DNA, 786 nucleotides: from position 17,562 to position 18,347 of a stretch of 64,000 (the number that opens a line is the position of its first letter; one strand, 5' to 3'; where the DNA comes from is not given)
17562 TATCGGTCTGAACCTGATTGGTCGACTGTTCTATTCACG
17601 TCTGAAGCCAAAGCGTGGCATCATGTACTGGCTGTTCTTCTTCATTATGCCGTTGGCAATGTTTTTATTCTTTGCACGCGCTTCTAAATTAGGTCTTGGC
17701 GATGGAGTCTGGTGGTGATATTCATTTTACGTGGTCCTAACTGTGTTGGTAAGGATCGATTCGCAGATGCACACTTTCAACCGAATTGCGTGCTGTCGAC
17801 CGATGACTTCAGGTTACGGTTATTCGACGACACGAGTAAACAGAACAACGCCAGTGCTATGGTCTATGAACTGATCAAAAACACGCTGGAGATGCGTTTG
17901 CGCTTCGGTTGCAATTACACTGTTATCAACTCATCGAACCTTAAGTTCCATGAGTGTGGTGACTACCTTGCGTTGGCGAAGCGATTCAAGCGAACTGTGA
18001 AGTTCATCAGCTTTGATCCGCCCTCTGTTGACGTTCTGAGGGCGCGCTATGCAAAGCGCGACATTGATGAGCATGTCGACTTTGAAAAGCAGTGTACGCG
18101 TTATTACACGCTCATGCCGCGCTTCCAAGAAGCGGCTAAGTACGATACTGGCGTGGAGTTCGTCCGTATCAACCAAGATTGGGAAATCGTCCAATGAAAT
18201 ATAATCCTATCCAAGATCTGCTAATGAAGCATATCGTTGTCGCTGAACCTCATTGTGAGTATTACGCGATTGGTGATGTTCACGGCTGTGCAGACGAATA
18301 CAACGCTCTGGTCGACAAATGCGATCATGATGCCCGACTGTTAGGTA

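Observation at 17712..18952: Translationally coupled P-loop kinase plus calcineurin-like metallophosphatase: split Pnkp-like RNA end-healing module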

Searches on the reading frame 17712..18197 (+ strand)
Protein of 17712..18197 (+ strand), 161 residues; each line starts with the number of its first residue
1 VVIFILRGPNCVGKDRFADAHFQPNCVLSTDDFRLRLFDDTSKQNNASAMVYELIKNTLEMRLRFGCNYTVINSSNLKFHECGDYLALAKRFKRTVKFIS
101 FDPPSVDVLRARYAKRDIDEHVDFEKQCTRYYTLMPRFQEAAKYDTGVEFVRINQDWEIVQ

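Call 3: search_protein_families(library=pfam, proteins=[window:17712-18197:+], max_evalue=0.01)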
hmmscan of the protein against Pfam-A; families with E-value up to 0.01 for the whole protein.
window:17712-18197:+ (161 aa): 1 family
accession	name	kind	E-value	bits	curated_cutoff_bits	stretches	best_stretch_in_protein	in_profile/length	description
PF13671.12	AAA_33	-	5.4e-15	56.4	27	1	4-123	2-125/143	AAA domain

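Call 4: search_protein_families(library=phrogs, proteins=[window:17712-18197:+], max_evalue=0.01)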
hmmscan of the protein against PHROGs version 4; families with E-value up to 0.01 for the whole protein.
window:17712-18197:+ (161 aa): 3 families
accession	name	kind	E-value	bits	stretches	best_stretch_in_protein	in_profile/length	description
phrog_2071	-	other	9.2e-10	39.8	1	2-121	17-132/282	ATPase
phrog_505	-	other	9.3e-07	29.6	1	2-124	3-130/295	polynucleotide kinase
phrog_8238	-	DNA, RNA and nucleotide metabolism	0.00082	18.6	1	2-124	3-130/737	RNA ligase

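Call 6: search_solved_structures(query=window:17712-18197:+, max_evalue=1, show_alignments=3)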
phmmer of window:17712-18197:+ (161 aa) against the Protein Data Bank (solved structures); distinct sequences matched with E-value up to 1: 7.
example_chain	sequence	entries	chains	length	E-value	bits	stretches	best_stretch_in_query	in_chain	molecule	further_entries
4gp7_A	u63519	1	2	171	1.3e-05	28.3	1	3-110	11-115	Metallophosphoesterase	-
4jst_A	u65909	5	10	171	1.3e-05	28.3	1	3-110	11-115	Metallophosphoesterase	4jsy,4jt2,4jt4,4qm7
4gp6_A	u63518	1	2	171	1.9e-05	27.7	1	3-105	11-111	Metallophosphoesterase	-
4mde_A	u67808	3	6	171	9.1e-05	25.5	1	3-110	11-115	Metallophosphoesterase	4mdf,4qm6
1fnt_M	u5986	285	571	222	0.35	13.9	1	65-133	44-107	PROTEASOME COMPONENT C5 | 20S PROTEASOME | Potential proteasome component C5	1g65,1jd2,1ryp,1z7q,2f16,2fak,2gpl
10mt_M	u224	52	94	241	0.41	13.6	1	65-133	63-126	Proteasome subunit beta type-6 | PROTEASOME COMPONENT C5 | HLJ1_G0013750.mRNA.1.CDS.1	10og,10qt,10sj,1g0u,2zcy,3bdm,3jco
5l5b_L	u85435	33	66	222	0.5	13.4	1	65-133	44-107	Proteasome subunit beta type-6,Proteasome subunit beta type-1,Proteasome subunit beta type | Proteasome subunit beta type-6,Proteasome subunit beta type-6,Prote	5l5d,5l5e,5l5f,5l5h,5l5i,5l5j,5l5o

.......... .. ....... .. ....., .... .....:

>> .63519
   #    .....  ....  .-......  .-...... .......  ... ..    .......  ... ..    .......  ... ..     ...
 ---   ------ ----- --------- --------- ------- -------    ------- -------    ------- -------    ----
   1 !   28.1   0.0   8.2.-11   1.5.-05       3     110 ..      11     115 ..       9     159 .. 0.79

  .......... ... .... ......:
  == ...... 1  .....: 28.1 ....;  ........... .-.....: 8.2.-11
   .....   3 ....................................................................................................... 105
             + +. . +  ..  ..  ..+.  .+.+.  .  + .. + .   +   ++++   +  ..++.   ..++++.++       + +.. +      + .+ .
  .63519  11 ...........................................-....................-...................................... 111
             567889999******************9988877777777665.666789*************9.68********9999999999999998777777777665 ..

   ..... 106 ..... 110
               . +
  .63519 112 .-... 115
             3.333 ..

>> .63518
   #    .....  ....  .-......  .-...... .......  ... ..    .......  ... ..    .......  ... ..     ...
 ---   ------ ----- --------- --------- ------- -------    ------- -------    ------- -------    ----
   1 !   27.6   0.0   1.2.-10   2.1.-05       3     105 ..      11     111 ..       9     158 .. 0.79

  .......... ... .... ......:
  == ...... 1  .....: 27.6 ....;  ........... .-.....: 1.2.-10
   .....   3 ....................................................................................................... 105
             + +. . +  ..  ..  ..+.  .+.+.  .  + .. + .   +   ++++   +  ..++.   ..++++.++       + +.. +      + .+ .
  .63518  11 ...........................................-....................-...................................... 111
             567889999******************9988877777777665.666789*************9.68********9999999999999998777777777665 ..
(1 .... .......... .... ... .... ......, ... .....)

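Call 8: search_dna_similar(query=window:17712-18197:+, collection=phages, mode=protein, max_rows=30, max_evalue=0.001)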
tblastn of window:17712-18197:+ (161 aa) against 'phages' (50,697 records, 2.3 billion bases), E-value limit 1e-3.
Records with a match: 2; places in all: 2; records where one place covers at least 80% of the query: 2.
Best place of each record, by identity: <60% 2.
By first word of the organism name: Pseudomonas 2.
By host as written in the record: Pseudomonas putida PpG1 2.
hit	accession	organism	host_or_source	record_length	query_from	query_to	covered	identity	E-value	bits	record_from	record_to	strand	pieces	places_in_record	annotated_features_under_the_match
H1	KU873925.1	Pseudomonas phage pf16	Pseudomonas putida PpG1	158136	1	160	99%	38.6%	7e-33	127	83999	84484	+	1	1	hypothetical protein (x2)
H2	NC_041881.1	Pseudomonas phage pf16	Pseudomonas putida PpG1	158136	1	160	99%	38.6%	7e-33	127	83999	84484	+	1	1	ATPase | hypothetical protein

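Call 18: find_homologous_proteins(query=window:17712-18197:+, max_evalue=0.001)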
Query window:17712-18197:+ (161 aa): 12 proteins with E <= 0.001 among 26 candidates.
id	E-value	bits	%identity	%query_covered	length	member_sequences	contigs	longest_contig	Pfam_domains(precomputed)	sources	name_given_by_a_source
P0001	5.6e-102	356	98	99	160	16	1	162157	PF13671.13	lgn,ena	-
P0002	1.7e-91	322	88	99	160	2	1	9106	PF13671.13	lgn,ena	-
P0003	4.5e-91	321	86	99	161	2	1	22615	PF13671.13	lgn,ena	-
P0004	1.1e-85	303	81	99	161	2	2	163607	PF13671.13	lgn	-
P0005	3.4e-85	302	82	100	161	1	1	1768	PF13671.13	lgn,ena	-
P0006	1.4e-77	277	74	99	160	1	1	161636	PF13671.13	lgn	-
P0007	6.4e-62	226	64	99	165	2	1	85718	PF13671.13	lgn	-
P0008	8.3e-62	226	63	99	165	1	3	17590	PF13671.13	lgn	-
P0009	5.1e-61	223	67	99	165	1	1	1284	PF13671.13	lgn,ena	-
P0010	5.2e-61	223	78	78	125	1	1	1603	PF13671.13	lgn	-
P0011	6.1e-53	197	64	89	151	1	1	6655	PF13671.13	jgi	jgi:predicted kinase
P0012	2.4e-52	195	78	70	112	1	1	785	PF13671.13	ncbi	ncbi:hypothetical protein D3C80_1425830 [compost metagenome]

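Call 21: search_solved_structures(query=A1, max_evalue=1, show_alignments=4)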
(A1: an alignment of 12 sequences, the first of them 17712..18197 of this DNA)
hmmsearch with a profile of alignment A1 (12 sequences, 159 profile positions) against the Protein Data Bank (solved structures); distinct sequences matched with E-value up to 1: 12.
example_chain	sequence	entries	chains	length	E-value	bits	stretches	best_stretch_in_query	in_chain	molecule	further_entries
4gp7_A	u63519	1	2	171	2.4e-12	50.1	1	3-126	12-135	Metallophosphoesterase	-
4jst_A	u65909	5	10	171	2.7e-12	50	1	3-126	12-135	Metallophosphoesterase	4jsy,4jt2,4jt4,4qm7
4gp6_A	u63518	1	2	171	4.2e-12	49.3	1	3-125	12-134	Metallophosphoesterase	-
4mde_A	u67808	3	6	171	2.4e-11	46.9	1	3-126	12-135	Metallophosphoesterase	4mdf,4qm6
2qor_A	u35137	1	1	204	0.056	16.4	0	96-133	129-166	Guanylate kinase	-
1lvg_A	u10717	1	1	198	0.16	15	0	96-154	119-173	Guanylate kinase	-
4z8q_A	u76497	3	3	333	0.2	14.6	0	76-111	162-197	AvrRxo1-ORF1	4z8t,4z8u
4z8v_A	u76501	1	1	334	0.2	14.6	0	76-111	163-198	AvrRxo1-ORF1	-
8pts_A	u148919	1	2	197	0.35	13.9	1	96-127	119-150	Guanylate kinase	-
6nui_A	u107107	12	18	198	0.35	13.8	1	96-127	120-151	Guanylate kinase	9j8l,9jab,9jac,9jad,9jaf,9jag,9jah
9jae_A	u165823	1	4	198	0.36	13.8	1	96-127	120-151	Guanylate kinase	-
2pg0_A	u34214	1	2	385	0.97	12.4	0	39-94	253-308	Acyl-CoA dehydrogenase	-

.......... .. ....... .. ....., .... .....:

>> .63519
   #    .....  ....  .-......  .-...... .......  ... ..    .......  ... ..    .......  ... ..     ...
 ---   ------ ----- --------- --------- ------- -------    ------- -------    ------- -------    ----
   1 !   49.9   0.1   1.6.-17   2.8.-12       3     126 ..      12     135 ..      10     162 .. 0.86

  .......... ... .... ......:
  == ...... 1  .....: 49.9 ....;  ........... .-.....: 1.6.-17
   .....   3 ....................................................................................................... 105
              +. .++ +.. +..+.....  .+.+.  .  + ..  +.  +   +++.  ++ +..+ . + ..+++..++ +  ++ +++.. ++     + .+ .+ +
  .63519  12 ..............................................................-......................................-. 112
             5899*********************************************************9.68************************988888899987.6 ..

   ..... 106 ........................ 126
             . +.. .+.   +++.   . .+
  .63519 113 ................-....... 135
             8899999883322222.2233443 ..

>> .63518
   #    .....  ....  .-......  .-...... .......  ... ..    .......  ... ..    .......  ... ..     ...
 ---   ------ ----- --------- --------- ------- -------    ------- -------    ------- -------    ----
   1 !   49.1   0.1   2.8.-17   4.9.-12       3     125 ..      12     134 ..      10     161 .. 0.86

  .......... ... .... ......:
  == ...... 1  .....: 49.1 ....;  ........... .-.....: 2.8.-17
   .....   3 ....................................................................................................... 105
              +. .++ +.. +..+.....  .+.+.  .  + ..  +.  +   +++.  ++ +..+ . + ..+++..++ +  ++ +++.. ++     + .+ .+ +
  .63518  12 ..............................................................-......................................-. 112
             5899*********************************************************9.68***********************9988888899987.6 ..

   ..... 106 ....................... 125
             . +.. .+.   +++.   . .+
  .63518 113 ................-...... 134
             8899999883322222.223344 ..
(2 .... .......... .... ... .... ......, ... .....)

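Call 24: search_protein_families(library=ncbifam, proteins=[window:17712-18197:+], max_evalue=0.01)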
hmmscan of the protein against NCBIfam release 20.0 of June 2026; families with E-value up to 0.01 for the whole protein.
window:17712-18197:+ (161 aa): 1 family
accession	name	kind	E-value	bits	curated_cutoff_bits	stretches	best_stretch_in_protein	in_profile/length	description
TIGR04075.1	bacter_Pnkp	equivalog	2.4e-13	49.2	750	1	3-117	10-121/851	polynucleotide kinase-phosphatase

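Call 36: find_homologous_proteins(query=A3, max_evalue=0.001)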
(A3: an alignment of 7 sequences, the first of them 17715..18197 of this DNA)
Query A3 (7 sequences) (160 aa, profile of the alignment): 111 proteins with E <= 0.001 among 1289 candidates.
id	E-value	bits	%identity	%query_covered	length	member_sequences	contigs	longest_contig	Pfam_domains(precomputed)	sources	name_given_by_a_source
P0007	4.1e-74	266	65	100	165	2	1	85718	PF13671.13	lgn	-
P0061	6.0e-74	265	46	100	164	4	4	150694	PF13671.13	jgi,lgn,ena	-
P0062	6.9e-74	265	36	99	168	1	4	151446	PF13671.13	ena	-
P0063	1.1e-70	254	31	100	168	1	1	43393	PF13671.13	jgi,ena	-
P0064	4.7e-70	252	35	100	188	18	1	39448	PF13671.13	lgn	-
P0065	6.2e-70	252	44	99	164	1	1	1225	PF13671.13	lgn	-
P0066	1.6e-69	251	47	99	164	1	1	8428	PF13671.13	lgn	-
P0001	1.4e-66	241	98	100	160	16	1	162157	PF13671.13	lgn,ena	-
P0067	3.2e-66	240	40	100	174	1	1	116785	PF13671.13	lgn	-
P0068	4.8e-66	239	42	100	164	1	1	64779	PF13671.13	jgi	jgi:predicted kinase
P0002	1.9e-64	234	88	100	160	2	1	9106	PF13671.13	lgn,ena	-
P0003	2.9e-64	234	87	100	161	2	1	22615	PF13671.13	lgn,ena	-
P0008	3.0e-64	234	63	100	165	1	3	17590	PF13671.13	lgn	-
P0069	3.0e-64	234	34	100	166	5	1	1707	PF13671.13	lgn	-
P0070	3.4e-64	233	36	99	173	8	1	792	PF13671.13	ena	-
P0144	2.0e-9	55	-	-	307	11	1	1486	PF01966.29,PF13671.13,PF08433.17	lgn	-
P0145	5.0e-9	54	25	68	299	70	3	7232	PF13671.13,PF08433.17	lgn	-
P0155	1.4e-4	40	-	-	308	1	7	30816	PF01591.25,PF01966.29,PF13671.13,PF08433.17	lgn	-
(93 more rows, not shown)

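Call 51: predict_structure(alignment_id=A4)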
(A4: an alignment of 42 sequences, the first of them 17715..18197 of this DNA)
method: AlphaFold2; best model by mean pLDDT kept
length: 160 residues; sequences in the alignment: 42
mean_pLDDT: 90.9   pTM: 0.85
mean pLDDT of the five models: 90.9, 90.4, 89.5, 89.5, 85.6
residues with pLDDT >= 90: 117; 70-90: 36; 50-70: 7; < 50: 0
segments of 3 or more residues with pLDDT < 50: none
pLDDT, mean of each block of 10 residues (from residue 1): 93 94 94 87 71 94 94 85 95 96 94 81 92 95 96 94
secondary structure, 60 per line:
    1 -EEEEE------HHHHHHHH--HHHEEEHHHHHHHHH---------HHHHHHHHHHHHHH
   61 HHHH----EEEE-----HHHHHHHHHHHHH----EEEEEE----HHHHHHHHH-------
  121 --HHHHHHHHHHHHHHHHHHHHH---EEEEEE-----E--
elements in order: E2-6 H13-20 E26-28 H29-37 H47-64 E69-72 H78-90 E95-100 H105-113 H123-143 E147-152

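Call 54: search_protein_representatives(alignment_id=A4)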
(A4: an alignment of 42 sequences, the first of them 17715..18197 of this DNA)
Query: 42 sequences, 166 profile positions. Proteins with E-value up to 0.001 (for the whole library): 6448; up to 1e-10: 1138; up to 1e-30: 37. The best 150 are listed.
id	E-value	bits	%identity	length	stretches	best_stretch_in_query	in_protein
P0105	1.0e-66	239.9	-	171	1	1-165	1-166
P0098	1.2e-65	236.4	-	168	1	1-164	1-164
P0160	1.4e-63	229.7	-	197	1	1-164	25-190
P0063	1.1e-62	226.8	-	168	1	1-165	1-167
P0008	2.2e-61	222.5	-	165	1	1-164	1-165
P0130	4.8e-60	218.2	-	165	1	1-164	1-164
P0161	3.0e-59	215.6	-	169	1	1-164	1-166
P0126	3.7e-58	212.0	-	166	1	1-165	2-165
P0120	2.6e-56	206.0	-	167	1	1-164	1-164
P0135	3.0e-56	205.8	-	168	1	5-165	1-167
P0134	4.4e-55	202.0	-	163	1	1-159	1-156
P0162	1.0e-53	197.6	-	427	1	1-160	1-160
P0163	3.7e-53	195.8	-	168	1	1-164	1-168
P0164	3.2e-51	189.5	-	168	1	1-164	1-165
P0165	2.0e-50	186.9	-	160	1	2-157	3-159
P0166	2.6e-44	167.0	-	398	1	1-151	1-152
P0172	1.1e-40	155.2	-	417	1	2-158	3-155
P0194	7.7e-25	103.7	-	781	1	1-147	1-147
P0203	4.3e-21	91.5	-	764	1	1-104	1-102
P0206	2.4e-20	89.0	-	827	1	3-140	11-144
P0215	7.4e-20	87.5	-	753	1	1-160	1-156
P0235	3.3e-18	82.1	-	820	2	42-138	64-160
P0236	6.3e-18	81.2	-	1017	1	3-162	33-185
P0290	3.0e-16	75.7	-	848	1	5-113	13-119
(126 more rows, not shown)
